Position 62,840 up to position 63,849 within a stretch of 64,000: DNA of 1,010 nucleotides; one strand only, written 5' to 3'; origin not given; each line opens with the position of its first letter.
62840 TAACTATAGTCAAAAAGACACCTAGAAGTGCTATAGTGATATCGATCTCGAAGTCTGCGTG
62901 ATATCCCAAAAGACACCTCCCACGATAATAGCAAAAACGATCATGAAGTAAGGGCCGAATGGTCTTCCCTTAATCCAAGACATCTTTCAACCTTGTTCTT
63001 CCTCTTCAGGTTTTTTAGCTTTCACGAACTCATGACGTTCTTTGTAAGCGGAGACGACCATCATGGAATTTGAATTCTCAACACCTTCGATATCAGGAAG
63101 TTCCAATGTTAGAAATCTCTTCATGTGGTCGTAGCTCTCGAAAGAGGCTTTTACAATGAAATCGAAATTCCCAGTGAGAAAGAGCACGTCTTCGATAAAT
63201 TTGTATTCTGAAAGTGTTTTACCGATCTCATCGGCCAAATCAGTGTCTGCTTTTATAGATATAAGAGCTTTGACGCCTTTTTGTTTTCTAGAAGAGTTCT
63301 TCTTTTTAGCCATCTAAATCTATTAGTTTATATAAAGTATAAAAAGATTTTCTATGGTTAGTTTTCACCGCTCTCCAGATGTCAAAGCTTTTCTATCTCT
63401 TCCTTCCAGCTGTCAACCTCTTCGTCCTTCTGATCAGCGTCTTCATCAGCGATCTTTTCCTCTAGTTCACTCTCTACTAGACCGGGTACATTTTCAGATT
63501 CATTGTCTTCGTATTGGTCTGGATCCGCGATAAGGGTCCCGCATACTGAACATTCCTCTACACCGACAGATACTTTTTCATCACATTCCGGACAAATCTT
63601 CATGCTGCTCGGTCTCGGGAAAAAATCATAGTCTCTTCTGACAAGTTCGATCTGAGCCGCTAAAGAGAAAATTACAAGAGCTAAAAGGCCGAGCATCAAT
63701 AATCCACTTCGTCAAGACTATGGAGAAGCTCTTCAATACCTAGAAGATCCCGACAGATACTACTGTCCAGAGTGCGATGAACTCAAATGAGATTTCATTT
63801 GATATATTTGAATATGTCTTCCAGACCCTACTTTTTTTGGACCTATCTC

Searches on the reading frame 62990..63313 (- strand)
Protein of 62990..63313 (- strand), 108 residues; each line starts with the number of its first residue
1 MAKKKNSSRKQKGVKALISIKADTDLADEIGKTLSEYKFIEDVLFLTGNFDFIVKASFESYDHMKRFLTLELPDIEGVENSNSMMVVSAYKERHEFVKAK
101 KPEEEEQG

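Call 60: search_protein_families(library=pfam, proteins=[window:62990-63313:-], max_evalue=0.0001)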
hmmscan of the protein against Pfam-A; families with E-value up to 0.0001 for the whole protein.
window:62990-63313:- (108 aa): 1 family
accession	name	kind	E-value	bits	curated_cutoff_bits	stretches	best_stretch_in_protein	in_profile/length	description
PF01037.27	AsnC_trans_reg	-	2.9e-10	40.3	25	1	20-88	3-72/73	Lrp/AsnC ligand binding domain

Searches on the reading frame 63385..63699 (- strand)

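Call 60: search_protein_families(library=pfam, proteins=[window:63385-63699:-], max_evalue=0.0001)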
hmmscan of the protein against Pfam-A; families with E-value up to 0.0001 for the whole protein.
window:63385-63699:- (105 aa): 1 family
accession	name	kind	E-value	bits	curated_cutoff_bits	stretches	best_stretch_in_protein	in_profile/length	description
PF10571.15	UPF0547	-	1.4e-05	25.5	29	1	34-54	1-21/26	Uncharacterised protein family UPF0547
